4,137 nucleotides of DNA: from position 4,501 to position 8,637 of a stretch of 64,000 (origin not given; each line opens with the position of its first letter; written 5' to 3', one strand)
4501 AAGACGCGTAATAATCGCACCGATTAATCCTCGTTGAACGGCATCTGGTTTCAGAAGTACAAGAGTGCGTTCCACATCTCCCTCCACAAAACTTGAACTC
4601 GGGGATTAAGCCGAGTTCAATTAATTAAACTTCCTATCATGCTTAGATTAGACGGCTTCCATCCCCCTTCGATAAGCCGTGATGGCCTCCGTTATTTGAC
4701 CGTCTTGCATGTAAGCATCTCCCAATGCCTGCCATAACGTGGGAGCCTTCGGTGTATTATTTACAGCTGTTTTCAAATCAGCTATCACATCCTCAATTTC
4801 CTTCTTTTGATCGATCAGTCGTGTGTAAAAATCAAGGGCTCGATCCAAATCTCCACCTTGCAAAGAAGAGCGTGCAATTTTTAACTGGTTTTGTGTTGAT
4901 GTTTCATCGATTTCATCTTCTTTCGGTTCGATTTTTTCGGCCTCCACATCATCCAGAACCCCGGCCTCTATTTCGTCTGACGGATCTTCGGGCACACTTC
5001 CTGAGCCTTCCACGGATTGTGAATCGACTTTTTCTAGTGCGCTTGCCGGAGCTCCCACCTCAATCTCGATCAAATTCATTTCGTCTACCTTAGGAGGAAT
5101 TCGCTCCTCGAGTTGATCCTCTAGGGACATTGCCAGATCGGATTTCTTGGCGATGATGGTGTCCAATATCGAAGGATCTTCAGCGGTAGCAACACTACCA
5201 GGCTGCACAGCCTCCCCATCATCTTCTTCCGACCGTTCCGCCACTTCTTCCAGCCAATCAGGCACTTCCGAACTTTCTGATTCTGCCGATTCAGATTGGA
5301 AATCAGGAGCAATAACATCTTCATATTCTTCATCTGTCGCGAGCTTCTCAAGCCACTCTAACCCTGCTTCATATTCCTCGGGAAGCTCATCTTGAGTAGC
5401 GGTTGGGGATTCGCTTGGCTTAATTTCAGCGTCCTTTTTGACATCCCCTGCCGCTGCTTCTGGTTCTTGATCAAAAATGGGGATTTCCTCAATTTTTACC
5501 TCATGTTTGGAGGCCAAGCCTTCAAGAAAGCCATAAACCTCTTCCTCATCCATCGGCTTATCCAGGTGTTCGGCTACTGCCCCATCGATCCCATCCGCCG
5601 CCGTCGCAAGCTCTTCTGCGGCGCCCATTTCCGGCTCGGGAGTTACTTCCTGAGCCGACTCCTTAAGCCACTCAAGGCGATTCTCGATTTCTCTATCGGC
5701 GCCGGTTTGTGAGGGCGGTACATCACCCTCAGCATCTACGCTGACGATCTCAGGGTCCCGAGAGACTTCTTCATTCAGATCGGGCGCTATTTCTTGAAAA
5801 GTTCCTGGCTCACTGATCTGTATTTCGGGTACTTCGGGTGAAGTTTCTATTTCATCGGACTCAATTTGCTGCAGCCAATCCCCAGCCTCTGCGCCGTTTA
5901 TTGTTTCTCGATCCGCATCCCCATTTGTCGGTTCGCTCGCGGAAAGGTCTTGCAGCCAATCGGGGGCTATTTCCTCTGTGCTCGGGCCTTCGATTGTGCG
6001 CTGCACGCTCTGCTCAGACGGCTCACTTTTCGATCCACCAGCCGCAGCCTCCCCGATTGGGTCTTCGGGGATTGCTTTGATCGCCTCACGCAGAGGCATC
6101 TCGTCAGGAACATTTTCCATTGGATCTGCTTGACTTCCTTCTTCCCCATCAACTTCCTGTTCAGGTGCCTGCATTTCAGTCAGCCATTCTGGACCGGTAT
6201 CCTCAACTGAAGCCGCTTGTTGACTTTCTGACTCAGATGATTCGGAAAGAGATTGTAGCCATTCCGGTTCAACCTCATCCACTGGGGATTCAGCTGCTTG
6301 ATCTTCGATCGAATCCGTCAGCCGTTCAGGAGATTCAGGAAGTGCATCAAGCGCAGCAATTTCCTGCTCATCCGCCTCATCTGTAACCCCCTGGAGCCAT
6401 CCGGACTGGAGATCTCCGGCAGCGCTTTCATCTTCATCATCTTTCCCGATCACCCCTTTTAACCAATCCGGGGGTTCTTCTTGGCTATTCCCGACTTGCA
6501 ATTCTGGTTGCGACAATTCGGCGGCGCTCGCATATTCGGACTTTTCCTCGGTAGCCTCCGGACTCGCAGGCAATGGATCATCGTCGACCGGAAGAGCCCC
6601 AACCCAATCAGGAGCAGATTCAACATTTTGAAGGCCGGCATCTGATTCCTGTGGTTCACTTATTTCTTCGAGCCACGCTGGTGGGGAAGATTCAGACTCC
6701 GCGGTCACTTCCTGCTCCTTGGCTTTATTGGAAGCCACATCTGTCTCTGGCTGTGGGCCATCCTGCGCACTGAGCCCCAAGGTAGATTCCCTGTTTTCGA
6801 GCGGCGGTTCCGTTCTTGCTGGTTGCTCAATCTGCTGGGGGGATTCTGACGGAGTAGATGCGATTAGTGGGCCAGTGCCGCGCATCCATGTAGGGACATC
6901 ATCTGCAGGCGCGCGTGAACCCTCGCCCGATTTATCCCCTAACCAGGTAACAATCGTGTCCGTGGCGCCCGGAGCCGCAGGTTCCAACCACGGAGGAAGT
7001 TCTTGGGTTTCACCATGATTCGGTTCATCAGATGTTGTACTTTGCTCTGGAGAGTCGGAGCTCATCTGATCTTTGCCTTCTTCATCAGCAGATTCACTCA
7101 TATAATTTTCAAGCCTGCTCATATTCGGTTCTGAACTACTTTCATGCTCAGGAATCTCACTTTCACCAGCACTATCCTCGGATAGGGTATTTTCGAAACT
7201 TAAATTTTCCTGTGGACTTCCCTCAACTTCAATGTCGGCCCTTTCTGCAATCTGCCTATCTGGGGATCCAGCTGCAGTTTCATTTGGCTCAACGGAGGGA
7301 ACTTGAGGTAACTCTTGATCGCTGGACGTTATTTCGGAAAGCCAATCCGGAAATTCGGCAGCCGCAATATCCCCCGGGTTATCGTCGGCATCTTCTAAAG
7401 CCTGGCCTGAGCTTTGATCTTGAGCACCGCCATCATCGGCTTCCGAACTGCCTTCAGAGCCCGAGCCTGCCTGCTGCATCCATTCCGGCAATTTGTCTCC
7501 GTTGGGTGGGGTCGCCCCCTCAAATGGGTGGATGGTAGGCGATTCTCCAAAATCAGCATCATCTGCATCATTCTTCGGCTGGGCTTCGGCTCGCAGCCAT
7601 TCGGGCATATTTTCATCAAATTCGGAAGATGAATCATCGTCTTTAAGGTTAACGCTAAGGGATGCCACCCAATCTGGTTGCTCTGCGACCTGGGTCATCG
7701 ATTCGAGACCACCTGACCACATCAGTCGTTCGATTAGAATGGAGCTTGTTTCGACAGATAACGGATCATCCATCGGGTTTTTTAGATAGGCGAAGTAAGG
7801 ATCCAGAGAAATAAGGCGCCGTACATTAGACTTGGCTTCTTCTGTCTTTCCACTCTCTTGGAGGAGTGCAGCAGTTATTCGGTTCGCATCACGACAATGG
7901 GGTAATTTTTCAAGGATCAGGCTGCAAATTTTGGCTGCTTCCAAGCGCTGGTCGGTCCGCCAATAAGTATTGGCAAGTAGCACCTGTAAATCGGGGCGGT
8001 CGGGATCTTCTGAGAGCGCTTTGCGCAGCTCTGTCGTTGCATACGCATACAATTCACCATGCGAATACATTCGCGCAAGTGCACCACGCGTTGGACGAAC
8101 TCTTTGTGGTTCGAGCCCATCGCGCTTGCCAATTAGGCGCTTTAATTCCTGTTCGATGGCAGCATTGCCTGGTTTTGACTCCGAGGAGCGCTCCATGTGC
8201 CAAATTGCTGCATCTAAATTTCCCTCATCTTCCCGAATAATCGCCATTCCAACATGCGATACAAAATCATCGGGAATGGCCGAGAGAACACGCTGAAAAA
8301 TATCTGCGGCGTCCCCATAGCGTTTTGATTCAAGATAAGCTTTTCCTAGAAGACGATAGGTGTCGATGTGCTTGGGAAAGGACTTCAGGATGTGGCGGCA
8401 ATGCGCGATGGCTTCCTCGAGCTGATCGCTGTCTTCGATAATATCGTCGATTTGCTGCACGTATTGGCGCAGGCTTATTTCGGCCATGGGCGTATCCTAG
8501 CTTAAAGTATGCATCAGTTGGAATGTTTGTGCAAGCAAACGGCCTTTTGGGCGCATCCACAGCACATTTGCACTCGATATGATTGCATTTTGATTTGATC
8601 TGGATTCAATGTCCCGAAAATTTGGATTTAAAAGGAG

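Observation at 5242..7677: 18 copies of a W-[LMV] motif in a ~900-aa acidic linker between two TPR modules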

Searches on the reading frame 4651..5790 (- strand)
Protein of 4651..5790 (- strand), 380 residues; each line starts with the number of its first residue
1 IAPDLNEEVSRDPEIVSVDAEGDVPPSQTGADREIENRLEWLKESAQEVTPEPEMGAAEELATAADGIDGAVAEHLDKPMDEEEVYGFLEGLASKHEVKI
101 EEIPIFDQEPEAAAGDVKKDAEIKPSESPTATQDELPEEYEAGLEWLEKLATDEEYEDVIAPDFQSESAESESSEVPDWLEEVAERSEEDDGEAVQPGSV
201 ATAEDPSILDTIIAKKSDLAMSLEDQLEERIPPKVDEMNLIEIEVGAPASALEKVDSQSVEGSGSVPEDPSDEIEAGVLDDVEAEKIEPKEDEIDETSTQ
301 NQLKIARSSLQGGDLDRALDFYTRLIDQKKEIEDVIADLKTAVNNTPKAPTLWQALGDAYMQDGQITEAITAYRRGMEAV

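Call 45: predict_structure(alignment_id=A4)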
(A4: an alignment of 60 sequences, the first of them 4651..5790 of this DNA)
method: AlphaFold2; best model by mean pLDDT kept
length: 380 residues; sequences in the alignment: 60
mean_pLDDT: 62.6   pTM: 0.36
mean pLDDT of the five models: 62.6, 61.2, 60.9, 60.8, 59.8
residues with pLDDT >= 90: 85; 70-90: 39; 50-70: 86; < 50: 170
segments of 3 or more residues with pLDDT < 50: 10-20, 22-28, 48-50, 52-65, 99-133, 157-175, 193-200, 204-207, 209-211, 213-219, 221-232, 234-236, 238-265, 287-290
pLDDT, mean of each block of 10 residues (from residue 1): 50 44 47 64 60 46 48 66 89 67 42 44 43 61 84 58 42 54 59 45 48 47 46 45 39 42 50 50 50 64 96 97 97 98 98 98 98 97
secondary structure, 60 per line:
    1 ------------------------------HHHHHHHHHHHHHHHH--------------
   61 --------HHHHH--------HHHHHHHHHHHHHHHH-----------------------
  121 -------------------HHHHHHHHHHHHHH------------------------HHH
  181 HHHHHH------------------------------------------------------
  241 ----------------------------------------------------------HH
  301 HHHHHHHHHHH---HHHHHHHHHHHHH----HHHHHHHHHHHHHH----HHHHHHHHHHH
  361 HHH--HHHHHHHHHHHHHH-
elements in order: H31-46 H69-73 H82-97 H140-153 H178-186 H299-311 H315-327 H332-345 H350-363 H366-379

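Call 68: fold_search(model_id=the predicted structure, library=pdb)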
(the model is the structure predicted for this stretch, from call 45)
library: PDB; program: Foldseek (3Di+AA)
matches with E <= 10: 1074; with E <= 0.001: 10
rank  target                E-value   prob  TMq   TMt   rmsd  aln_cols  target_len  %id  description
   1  2wqh                  1.3e-04  1.00  0.15  0.49   9.1       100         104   20  Crystal structure of CTPR3Y3 (released 2010-04-07)
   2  9gzg_A                2.0e-04  1.00  0.14  0.33   8.9        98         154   19  Crystal structure of CTPR4E4 mutant (released 2025-10-15)
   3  8chy                  2.3e-04  1.00  0.14  0.20   9.7       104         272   21  Crystal structure of an 8-repeat consensus TPR superhelix with Zinc. (released 2024-02-21)
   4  3kd7_A                3.6e-04  1.00  0.15  0.50   8.2       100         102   18  Designed TPR module (CTPR390) in complex with its peptide-ligand (Hsp90 peptide) (released 2010-02-02)
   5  9qhb                  3.6e-04  1.00  0.14  0.19  10.3       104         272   20  Crystal structure of 16-repeat CTPR protein with eliminated coordination sites (released 2025-10-22)
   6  3kd7_C                5.5e-04  1.00  0.15  0.50   9.2       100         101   17  Designed TPR module (CTPR390) in complex with its peptide-ligand (Hsp90 peptide) (released 2010-02-02)
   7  5fzq_B                6.1e-04  1.00  0.15  0.48   8.8        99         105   19  Designed TPR Protein M4N (released 2016-10-12)
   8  8cqp_C                7.3e-04  1.00  0.14  0.37   9.9       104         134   21  Crystal structure of an 8-repeat consensus TPR superhelix with Calcium (low concentration) (released 2024-03-27)
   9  4j8e_B                7.3e-04  1.00  0.15  0.44  12.2       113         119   18  Middle domain of Hsc70-interacting protein, crystal form I (released 2013-07-03)
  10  5fzr_A                9.2e-04  1.00  0.15  0.48   9.4        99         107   19  Designed TPR Protein M4N delta C (CF I) (released 2016-10-12)
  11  7qih_A                1.2e-03  1.00  0.15  0.47   8.6       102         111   17  Complex of the Yersinia enterocolitica Type III secretion proteins YscX and YscY (released 2022-06-01)
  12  3kd7_B                1.5e-03  1.00  0.15  0.50   9.8       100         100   17  Designed TPR module (CTPR390) in complex with its peptide-ligand (Hsp90 peptide) (released 2010-02-02)
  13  1na0_A                1.5e-03  1.00  0.15  0.42   8.6        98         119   19  Design of Stable alpha-Helical Arrays from an Idealized TPR Motif (released 2003-06-03)
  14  7obi_B                1.6e-03  1.00  0.14  0.38   9.4        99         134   16  Consensus tetratricopeptide repeat protein type RV4 (released 2022-02-23)
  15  2avp                  1.6e-03  1.00  0.12  0.56   8.2        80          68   22  Crystal structure of an 8 repeat consensus TPR superhelix (released 2005-09-13)
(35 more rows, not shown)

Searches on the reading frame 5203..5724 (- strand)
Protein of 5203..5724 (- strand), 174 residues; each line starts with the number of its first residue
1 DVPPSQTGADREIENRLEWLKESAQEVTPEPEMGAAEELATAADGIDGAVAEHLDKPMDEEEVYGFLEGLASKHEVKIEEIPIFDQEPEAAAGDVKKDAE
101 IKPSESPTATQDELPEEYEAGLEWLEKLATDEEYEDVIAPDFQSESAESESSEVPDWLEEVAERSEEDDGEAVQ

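Call 49: find_homologous_proteins(query=window:5203-5724:-, max_evalue=0.01)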
Query seq(174 aa): 384 candidates shared short words with the query, none scored E <= 0.01.

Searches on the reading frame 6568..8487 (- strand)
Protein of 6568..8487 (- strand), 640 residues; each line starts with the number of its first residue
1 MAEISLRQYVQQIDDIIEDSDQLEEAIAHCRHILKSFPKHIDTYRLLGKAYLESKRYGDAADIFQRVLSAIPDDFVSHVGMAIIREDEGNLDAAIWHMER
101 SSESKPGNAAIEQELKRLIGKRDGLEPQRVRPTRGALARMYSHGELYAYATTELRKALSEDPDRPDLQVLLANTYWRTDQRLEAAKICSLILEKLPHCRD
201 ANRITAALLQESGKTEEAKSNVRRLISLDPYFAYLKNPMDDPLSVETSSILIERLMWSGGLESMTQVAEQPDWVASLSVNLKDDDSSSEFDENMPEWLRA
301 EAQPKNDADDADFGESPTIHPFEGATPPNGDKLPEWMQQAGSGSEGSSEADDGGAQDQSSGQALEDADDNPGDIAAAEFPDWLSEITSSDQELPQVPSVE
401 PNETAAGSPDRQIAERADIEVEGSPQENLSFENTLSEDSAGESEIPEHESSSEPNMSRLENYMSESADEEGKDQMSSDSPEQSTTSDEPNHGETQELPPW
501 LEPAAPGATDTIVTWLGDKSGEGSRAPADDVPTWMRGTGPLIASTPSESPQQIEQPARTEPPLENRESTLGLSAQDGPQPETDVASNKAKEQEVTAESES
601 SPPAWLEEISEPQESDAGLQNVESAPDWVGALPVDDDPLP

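Call 30: predict_structure(alignment_id=A2)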
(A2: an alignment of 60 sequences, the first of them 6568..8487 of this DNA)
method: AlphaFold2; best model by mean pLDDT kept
length: 640 residues; sequences in the alignment: 60
mean_pLDDT: 65.3   pTM: 0.53
mean pLDDT of the five models: 65.3, 63.0, 62.7, 62.4, 62.2
residues with pLDDT >= 90: 215; 70-90: 56; 50-70: 95; < 50: 274
segments of 3 or more residues with pLDDT < 50: 264-268, 277-291, 301-316, 318-320, 324-326, 342-374, 388-453, 467-496, 508-510, 516-530, 539-601, 611-624
pLDDT, mean of each block of 10 residues (from residue 1): 95 94 93 94 95 88 88 90 92 92 89 93 90 89 94 96 93 97 97 95 98 97 97 97 97 91 52 49 43 56 44 43 51 64 44 39 41 56 65 39 38 42 38 40 37 52 50 38 34 50 52 48 42 57 41 39 41 38 40 38 57 41 57 56
secondary structure, 60 per line:
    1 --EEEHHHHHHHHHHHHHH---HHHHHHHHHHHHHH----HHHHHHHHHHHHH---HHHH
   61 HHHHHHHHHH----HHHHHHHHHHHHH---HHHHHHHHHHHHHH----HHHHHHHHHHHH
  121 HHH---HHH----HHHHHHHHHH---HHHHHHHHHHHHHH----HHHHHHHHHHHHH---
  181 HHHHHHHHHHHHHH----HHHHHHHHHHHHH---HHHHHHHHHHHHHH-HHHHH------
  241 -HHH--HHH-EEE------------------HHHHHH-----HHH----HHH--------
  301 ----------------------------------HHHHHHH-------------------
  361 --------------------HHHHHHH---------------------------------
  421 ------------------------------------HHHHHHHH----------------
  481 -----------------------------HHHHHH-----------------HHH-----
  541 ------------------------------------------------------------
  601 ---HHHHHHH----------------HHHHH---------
elements in order (helices of 4 or more, strands of 3 or more residues): E3-5 H6-19 H23-36 H41-53 H57-70 H75-87 H91-104 H109-123 H134-143 H147-160 H165-177 H181-194 H199-211 H215-228 H230-234 E251-253 H272-277 H335-341 H381-387 H457-464 H510-515 H604-610 H627-631

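Call 34: fold_search(model_id=the predicted structure, library=pdb)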
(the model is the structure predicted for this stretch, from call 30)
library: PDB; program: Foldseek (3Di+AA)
matches with E <= 10: 1472; with E <= 0.001: 324
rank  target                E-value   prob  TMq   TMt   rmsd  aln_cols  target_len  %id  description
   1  8chy                  8.4e-09  1.00  0.18  0.40  17.6       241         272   21  Crystal structure of an 8-repeat consensus TPR superhelix with Zinc. (released 2024-02-21)
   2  6eou                  4.2e-08  1.00  0.17  0.31  16.8       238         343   22  O-GlcNAc transferase TPR domain with the intellectual disability associated mutation L254F (released 2018-05-09)
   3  9qhc_B                4.4e-08  1.00  0.18  0.40  16.2       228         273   20  Crystal structure of 8-repeat CTPR protein with eliminated coordination sites (released 2025-10-22)
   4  9qhb                  5.3e-08  1.00  0.18  0.40  17.0       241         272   21  Crystal structure of 16-repeat CTPR protein with eliminated coordination sites (released 2025-10-22)
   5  9qhc_A                1.1e-07  1.00  0.18  0.39  16.7       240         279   20  Crystal structure of 8-repeat CTPR protein with eliminated coordination sites (released 2025-10-22)
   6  1w3b_B                1.4e-07  1.00  0.17  0.28  16.2       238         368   23  The superhelical TPR domain of O-linked GlcNAc transferase reveals structural similarities to importin alpha. (released 2004-09-09)
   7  1w3b_A                1.9e-07  1.00  0.17  0.27  17.6       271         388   22  The superhelical TPR domain of O-linked GlcNAc transferase reveals structural similarities to importin alpha. (released 2004-09-09)
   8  7yeh_A                4.1e-07  1.00  0.17  0.11  16.1       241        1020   22  Cryo-EM structure of human OGT-OGA complex (released 2023-07-12)
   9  7y4i_A                9.1e-07  1.00  0.17  0.14  18.6       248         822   18  Crystal structure of SPINDLY in complex with GDP (released 2022-12-07)
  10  7ntf_A                1.1e-06  1.00  0.18  0.13  14.4       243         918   20  Cryo-EM structure of unliganded O-GlcNAc transferase (released 2021-11-17)
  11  3r9a_D                1.3e-06  1.00  0.17  0.33  13.6       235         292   19  Human alanine-glyoxylate aminotransferase in complex with the TPR domain of human PEX5P (released 2011-05-11)
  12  7yea_A                1.4e-06  1.00  0.14  0.10  16.5       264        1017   20  Human O-GlcNAc transferase Dimer (released 2023-07-12)
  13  7y4i_B                1.8e-06  1.00  0.17  0.14  18.5       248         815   19  Crystal structure of SPINDLY in complex with GDP (released 2022-12-07)
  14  5l9u_F                2.1e-06  1.00  0.16  0.20  14.8       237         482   15  Model of human Anaphase-promoting complex/Cyclosome (APC/C-CDH1) with a cross linked Ubiquitin variant-substrate-UBE2C (released 2016-09-14)
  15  8a3t_K                2.2e-06  1.00  0.18  0.22  15.1       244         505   18  S. cerevisiae APC/C-Cdh1 complex (released 2022-08-31)
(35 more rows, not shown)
